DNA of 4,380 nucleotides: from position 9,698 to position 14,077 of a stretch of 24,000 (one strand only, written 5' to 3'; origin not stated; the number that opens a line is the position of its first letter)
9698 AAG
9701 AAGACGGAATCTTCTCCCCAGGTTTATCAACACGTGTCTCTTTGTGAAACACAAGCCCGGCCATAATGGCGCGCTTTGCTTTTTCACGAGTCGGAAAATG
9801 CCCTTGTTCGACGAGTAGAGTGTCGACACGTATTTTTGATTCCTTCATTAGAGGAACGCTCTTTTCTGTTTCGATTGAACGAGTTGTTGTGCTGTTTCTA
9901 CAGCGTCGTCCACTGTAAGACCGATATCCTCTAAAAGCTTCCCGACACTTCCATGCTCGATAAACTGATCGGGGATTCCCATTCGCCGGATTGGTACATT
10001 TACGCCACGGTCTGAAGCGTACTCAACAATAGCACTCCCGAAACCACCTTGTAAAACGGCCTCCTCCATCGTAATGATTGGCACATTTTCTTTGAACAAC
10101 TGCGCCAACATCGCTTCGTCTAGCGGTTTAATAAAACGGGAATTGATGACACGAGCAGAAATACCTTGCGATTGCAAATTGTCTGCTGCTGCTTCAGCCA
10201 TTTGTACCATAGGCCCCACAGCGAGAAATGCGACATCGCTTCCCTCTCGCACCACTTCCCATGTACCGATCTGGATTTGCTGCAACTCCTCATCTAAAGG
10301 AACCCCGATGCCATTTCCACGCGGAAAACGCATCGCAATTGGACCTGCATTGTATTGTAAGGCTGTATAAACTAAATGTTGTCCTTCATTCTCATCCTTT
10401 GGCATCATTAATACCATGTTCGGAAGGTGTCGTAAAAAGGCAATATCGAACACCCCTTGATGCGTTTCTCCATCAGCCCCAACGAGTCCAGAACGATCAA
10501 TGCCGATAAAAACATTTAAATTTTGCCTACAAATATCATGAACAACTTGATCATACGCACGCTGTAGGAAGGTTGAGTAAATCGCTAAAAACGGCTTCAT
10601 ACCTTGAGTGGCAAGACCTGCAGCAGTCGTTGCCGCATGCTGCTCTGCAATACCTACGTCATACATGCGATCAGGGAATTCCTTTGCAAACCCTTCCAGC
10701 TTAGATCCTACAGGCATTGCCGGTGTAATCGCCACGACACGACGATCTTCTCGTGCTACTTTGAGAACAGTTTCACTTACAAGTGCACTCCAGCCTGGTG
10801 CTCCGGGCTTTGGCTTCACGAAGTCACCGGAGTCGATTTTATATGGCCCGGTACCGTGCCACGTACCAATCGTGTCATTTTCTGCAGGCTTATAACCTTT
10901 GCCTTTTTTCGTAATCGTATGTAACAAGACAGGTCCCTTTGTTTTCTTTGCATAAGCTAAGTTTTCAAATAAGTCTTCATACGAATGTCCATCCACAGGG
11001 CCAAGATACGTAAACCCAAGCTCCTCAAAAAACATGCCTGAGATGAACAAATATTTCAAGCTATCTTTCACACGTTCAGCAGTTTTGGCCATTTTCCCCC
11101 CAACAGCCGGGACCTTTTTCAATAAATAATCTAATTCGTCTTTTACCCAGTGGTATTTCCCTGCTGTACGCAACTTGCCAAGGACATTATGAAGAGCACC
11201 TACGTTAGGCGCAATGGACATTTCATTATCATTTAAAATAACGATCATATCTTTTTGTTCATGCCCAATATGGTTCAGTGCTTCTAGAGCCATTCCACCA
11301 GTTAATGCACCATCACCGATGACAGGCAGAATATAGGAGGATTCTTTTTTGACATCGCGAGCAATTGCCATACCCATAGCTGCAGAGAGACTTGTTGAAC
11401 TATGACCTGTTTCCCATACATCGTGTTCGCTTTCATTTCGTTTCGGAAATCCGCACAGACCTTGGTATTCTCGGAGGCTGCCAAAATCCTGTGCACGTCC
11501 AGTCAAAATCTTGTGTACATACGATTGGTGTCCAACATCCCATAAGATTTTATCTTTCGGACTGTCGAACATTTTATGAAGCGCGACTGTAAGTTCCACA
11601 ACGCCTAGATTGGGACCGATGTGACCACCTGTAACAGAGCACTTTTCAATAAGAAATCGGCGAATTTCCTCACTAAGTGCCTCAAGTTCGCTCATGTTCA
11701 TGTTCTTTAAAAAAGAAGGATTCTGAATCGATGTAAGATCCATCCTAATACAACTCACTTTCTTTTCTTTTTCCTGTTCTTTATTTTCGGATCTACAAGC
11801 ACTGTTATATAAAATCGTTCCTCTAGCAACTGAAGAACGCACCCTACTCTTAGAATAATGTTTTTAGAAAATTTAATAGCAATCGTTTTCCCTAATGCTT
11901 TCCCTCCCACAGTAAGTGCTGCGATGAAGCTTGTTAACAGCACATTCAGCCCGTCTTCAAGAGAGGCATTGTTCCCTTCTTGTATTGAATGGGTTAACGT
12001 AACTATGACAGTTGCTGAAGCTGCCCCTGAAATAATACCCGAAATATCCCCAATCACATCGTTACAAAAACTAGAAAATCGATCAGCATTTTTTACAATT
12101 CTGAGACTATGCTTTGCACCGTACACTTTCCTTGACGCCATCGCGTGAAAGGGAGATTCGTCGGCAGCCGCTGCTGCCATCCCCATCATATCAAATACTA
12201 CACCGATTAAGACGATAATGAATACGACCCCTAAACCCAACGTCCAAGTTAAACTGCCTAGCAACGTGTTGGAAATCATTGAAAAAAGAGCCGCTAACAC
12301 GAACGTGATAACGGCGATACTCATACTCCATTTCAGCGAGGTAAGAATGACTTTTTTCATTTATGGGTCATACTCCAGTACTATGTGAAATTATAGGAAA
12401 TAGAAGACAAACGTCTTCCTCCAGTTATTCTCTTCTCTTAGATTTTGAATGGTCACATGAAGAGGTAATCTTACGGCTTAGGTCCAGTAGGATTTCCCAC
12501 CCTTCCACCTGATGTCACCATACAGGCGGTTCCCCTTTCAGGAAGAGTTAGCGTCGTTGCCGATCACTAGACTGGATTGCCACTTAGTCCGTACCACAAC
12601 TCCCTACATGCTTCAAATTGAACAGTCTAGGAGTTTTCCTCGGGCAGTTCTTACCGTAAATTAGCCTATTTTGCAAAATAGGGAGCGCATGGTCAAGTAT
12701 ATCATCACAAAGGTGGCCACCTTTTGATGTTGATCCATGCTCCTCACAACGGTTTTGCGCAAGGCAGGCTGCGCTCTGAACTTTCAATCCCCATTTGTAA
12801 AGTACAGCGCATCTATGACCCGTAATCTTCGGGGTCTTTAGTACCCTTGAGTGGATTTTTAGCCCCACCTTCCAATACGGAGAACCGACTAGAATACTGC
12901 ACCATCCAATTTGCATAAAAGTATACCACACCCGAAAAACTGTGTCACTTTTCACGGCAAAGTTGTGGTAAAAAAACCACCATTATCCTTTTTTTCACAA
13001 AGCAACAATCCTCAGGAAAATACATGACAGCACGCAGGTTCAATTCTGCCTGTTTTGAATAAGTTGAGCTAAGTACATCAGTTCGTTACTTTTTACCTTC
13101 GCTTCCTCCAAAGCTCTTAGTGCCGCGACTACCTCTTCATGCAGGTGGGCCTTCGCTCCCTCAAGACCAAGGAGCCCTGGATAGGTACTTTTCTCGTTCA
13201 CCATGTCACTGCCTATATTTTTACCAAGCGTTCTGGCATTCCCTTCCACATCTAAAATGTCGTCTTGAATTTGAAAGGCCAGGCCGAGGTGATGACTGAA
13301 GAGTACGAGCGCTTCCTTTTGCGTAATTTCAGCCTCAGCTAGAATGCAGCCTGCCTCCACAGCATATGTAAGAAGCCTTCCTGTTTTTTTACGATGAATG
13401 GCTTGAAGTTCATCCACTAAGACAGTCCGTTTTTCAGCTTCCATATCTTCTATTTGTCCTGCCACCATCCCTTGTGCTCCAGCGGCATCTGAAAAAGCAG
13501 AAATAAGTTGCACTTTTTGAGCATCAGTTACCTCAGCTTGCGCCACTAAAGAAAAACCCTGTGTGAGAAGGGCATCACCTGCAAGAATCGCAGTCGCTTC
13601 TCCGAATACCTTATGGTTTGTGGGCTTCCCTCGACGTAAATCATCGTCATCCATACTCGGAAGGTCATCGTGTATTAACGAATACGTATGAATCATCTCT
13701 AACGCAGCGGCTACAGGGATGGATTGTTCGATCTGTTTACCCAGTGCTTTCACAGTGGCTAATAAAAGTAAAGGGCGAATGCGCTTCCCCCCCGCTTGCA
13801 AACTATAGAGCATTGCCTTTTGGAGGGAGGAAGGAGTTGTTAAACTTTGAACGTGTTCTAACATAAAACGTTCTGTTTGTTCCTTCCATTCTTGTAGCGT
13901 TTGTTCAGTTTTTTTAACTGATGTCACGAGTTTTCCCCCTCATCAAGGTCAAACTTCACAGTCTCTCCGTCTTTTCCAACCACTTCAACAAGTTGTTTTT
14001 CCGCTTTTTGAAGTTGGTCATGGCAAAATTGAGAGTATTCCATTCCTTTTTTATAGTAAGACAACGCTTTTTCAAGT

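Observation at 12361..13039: Large ORF-free structured region between ispA and dxs: candidate OLE RNA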

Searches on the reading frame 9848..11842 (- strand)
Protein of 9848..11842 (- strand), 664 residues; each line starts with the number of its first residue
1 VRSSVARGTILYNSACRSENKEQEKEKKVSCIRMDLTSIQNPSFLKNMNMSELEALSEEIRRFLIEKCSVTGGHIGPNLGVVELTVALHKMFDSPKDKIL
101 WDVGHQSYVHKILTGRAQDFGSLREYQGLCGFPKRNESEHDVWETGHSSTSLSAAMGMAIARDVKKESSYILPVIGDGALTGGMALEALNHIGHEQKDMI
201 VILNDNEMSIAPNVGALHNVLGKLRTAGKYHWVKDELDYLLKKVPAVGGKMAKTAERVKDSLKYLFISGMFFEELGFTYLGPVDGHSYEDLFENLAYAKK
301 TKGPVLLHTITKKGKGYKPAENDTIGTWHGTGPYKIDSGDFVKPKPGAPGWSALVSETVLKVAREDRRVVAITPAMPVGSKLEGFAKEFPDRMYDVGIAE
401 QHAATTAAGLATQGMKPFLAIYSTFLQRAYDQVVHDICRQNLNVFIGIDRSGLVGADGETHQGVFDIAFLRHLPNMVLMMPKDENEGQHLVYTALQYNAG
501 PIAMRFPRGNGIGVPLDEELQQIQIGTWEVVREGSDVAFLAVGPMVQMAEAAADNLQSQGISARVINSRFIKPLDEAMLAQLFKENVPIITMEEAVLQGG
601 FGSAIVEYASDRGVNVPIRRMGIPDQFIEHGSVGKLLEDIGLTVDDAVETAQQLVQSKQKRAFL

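Call 4: search_protein_families(library=pfam, proteins=[window:9848-11842:-], max_evalue=0.01)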
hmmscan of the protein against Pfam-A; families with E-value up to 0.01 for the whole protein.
window:9848-11842:- (664 aa): 7 families
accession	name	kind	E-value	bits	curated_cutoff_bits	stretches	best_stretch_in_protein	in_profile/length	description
PF13292.11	DXP_synthase_N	-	4.2e-118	394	21.2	1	36-311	1-274/274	1-deoxy-D-xylulose-5-phosphate synthase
PF02779.29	Transket_pyr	-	1.3e-44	152.3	27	1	350-510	4-171/174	Transketolase, pyrimidine binding domain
PF02780.25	Transketolase_C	-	7.6e-35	120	25.9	1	526-645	1-122/124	Transketolase, C-terminal domain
PF02775.26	TPP_enzyme_C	-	0.00021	21.5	21.9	1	150-209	32-85/151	Thiamine pyrophosphate enzyme, C-terminal TPP binding domain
PF00456.26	Transketolase_N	-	0.00029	20.4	22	1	71-214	21-191/334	Transketolase, thiamine diphosphate binding domain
PF22613.1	Transketolase_C_1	-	0.00057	20.5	27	1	534-598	11-79/113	Transketolase-like TK C-terminal domain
PF17147.9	PFOR_II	-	0.0047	17.7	27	0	536-607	2-73/102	Pyruvate:ferredoxin oxidoreductase core domain II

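Call 5: search_protein_families(library=ncbifam, proteins=[window:9848-11842:-], max_evalue=0.01)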
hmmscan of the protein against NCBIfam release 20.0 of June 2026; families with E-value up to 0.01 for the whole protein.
window:9848-11842:- (664 aa): 13 families
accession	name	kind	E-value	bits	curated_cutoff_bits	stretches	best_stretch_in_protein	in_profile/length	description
TIGR00204.1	dxs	equivalog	1e-288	959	465.95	1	37-649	2-609/616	1-deoxy-D-xylulose-5-phosphate synthase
NF003933.0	PRK05444.2-2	equivalog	3.1e-181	604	395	1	36-653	8-603/606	1-deoxy-D-xylulose-5-phosphate synthase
NF008968.0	PRK12315.1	subfamily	2.1e-159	531.5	510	2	271-654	203-580/582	1-deoxy-D-xylulose-5-phosphate synthase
NF004559.0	PRK05899.2-5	equivalog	5.8e-63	213.1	488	3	359-656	328-625/627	transketolase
NF004556.0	PRK05899.2-2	equivalog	6e-46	156.9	575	2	364-655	343-638/639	transketolase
TIGR00232.1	tktlase_bact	equivalog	1.8e-26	92.7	682.25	1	391-655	396-653/654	transketolase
NF006667.0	PRK09212.1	subfamily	8.4e-21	74.2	321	1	389-613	48-280/327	pyruvate dehydrogenase complex E1 component subunit beta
NF004558.0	PRK05899.2-4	equivalog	5.6e-19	68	788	1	385-597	385-601/651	transketolase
NF008854.0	PRK11892.1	equivalog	3.9e-16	58.8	454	1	386-610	183-416/464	pyruvate dehydrogenase complex E1 component subunit beta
TIGR03181.1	PDH_E1_alph_x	equivalog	4.6e-06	25.8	411.35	1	150-211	126-187/341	pyruvate dehydrogenase (acetyl-transferring) E1 component subunit alpha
NF007201.0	PRK09622.1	equivalog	6.5e-05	22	590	1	533-609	266-342/405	2-oxoacid:ferredoxin oxidoreductase subunit alpha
TIGR03182.1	PDH_E1_alph_y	equivalog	0.0019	17.2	393.85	1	151-211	115-175/315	pyruvate dehydrogenase (acetyl-transferring) E1 component subunit alpha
NF006412.0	PRK08659.1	equivalog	0.0091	15.2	411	0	527-593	266-333/378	2-oxoacid:acceptor oxidoreductase subunit alpha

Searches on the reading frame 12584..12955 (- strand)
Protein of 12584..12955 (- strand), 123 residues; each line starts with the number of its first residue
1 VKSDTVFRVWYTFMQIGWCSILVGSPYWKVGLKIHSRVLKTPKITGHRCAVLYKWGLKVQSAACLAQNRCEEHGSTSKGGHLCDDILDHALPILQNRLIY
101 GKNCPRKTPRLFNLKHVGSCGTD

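Call 4: search_protein_families(library=pfam, proteins=[window:12584-12955:-], max_evalue=0.01)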
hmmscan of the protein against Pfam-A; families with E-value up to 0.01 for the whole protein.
window:12584-12955:- (123 aa): 0 families

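Call 5: search_protein_families(library=ncbifam, proteins=[window:12584-12955:-], max_evalue=0.01)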
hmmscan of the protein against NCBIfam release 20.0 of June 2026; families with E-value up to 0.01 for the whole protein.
window:12584-12955:- (123 aa): 0 families

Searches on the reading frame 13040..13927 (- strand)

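Call 4: search_protein_families(library=pfam, proteins=[window:13040-13927:-], max_evalue=0.01)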
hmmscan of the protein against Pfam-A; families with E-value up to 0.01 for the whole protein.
window:13040-13927:- (295 aa): 1 family
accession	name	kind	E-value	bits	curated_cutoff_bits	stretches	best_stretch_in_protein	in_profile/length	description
PF00348.22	polyprenyl_synt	-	4.5e-63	213.2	27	1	34-271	3-235/251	Polyprenyl synthetase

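Call 5: search_protein_families(library=ncbifam, proteins=[window:13040-13927:-], max_evalue=0.01)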
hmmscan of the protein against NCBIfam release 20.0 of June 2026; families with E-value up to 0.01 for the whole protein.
window:13040-13927:- (295 aa): 16 families
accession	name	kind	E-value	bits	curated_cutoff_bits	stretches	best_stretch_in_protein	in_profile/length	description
NF045485.1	FPPsyn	subfamily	6.4e-118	393.1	275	1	12-294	2-287/288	farnesyl diphosphate synthase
NF045685.1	GGPPSynCrtE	equivalog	2.8e-86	289.2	460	1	10-295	6-293/293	geranylgeranyl diphosphate synthase CrtE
NF007877.0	PRK10581.1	equivalog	1e-74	251.5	321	1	8-294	4-298/299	(2E,6E)-farnesyl diphosphate synthase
NF040698.1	IdsA_Meth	equivalog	3e-63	214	468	1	9-280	5-275/328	short chain isoprenyl diphosphate synthase IdsA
NF041169.1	f2_encap_cargo4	exception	1.2e-61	208.9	450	1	34-291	26-286/334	family 2 encapsulin nanocompartment cargo protein polyprenyl transferase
NF041003.1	GGPP_syn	equivalog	3.9e-50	170.8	500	1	12-280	7-272/326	geranylgeranyl diphosphate synthase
NF045549.1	GGPPsyn_IdsB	equivalog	5.3e-41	140.8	475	1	45-255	63-269/346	geranylgeranyl diphosphate synthase IdsB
TIGR02748.1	GerC3_HepT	equivalog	1.5e-38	132.7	456.55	1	12-261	10-249/319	heptaprenyl diphosphate synthase component II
NF008140.0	PRK10888.1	equivalog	1.8e-38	132.7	412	1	40-258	37-247/323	octaprenyl diphosphate synthase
NF040789.2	gerfarn_diphsyn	equivalog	1e-36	126.8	560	1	2-248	2-260/345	geranylfarnesyl diphosphate synthase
TIGR02749.1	prenyl_cyano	equivalog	8.8e-36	123.5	383.2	1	35-262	32-253/322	solanesyl diphosphate synthase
NF045628.1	HxpDPsynlarge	equivalog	2e-34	119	500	1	21-272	11-250/311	hexaprenyl-diphosphate synthase large subunit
NF042417.1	NPPPS_Mycobact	equivalog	9.3e-29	100.5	600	1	18-258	29-259/335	nonaprenyl/(2E,6E)-farnesyl/geranylgeranyl diphosphat synthase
NF040627.1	GFPS_Meth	equivalog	5.7e-26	91.6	600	1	13-227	5-210/285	geranylfarnesyl diphosphate synthase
NF042416.1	GFPPS_Mycobact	equivalog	3.1e-18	65.9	600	1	44-249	39-261/350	bifunctional (2E,6E)-farnesyl/geranyl diphosphate synthase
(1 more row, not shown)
